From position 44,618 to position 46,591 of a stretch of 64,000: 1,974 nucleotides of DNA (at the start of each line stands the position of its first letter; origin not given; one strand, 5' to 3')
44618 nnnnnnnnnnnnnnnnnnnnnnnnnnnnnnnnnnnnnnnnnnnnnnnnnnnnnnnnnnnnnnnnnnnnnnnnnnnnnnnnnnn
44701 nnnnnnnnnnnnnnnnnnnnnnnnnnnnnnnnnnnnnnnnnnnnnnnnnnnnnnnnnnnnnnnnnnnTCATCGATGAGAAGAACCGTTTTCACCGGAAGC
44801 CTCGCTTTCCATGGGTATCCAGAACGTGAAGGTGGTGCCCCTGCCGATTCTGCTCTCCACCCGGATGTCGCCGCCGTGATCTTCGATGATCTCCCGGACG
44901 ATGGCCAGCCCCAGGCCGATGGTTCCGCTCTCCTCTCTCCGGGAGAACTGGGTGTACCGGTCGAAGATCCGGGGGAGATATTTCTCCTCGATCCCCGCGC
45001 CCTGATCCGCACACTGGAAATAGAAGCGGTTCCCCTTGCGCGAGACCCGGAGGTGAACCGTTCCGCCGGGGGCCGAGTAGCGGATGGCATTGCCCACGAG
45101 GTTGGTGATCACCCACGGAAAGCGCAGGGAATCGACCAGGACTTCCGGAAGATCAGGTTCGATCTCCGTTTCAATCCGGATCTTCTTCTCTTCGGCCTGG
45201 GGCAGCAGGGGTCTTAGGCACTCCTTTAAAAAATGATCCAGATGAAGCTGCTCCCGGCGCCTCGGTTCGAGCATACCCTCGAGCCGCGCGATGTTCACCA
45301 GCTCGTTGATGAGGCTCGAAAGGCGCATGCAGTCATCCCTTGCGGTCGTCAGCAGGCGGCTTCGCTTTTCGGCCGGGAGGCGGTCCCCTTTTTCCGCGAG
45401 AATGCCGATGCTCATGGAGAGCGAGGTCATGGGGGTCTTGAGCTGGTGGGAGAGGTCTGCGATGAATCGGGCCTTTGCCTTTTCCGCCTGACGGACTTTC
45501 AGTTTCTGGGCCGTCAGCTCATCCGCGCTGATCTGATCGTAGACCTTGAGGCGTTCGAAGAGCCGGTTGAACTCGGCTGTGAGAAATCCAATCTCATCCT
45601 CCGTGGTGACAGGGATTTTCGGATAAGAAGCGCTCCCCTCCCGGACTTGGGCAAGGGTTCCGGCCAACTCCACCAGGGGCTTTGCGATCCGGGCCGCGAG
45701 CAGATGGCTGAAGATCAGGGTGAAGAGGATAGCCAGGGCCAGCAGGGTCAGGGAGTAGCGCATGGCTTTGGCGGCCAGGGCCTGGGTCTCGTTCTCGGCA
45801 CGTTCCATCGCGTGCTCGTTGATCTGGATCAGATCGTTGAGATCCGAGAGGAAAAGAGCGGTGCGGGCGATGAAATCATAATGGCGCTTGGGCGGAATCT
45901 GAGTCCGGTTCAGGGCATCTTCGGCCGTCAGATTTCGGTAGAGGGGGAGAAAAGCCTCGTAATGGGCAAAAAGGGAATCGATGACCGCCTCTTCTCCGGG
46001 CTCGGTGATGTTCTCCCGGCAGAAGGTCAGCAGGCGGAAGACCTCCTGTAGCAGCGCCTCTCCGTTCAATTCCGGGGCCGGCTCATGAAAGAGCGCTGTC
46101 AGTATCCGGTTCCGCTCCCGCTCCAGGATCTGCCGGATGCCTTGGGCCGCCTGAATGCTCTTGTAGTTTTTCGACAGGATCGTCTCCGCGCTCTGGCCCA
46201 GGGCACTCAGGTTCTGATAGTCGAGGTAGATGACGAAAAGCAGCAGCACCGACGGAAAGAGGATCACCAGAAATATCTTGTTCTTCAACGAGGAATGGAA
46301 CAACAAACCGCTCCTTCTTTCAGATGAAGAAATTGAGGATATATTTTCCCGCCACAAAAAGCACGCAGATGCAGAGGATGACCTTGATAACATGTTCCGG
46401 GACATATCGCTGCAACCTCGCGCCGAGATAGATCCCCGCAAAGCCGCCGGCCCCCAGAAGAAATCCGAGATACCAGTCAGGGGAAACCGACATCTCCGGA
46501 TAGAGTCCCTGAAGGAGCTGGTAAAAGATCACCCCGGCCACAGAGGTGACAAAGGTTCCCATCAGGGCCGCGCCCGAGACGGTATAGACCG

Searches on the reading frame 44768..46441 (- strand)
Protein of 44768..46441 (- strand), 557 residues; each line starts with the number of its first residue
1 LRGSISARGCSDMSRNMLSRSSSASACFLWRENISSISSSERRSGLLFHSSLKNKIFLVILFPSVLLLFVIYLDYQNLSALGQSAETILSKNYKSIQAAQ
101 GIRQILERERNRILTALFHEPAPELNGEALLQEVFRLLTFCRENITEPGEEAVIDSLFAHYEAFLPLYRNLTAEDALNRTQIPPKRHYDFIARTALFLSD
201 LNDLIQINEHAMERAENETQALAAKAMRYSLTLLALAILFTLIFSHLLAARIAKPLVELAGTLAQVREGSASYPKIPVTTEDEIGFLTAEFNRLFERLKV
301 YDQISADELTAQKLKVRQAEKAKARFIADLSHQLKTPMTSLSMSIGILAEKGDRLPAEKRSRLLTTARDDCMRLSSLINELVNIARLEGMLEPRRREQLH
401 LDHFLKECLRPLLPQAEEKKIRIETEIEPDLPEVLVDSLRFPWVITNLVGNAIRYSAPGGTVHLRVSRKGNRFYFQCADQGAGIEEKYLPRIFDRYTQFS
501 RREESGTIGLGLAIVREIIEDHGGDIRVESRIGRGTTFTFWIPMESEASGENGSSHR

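Call 64: search_protein_families(library=pfam, proteins=[window:44768-46441:-], max_evalue=0.0001)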
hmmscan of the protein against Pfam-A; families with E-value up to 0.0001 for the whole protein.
window:44768-46441:- (557 aa): 3 families
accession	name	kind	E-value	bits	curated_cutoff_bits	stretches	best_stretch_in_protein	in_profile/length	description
PF02518.31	HATPase_c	-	7.7e-28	97.6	26.4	1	439-545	4-110/111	Histidine kinase-, DNA gyrase B-, and HSP90-like ATPase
PF00512.31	HisKA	-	3.8e-13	49.7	26.9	1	322-388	1-64/66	His Kinase A (phospho-acceptor) domain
PF00672.30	HAMP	-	1.4e-08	35.4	25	1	247-299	1-52/53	HAMP domain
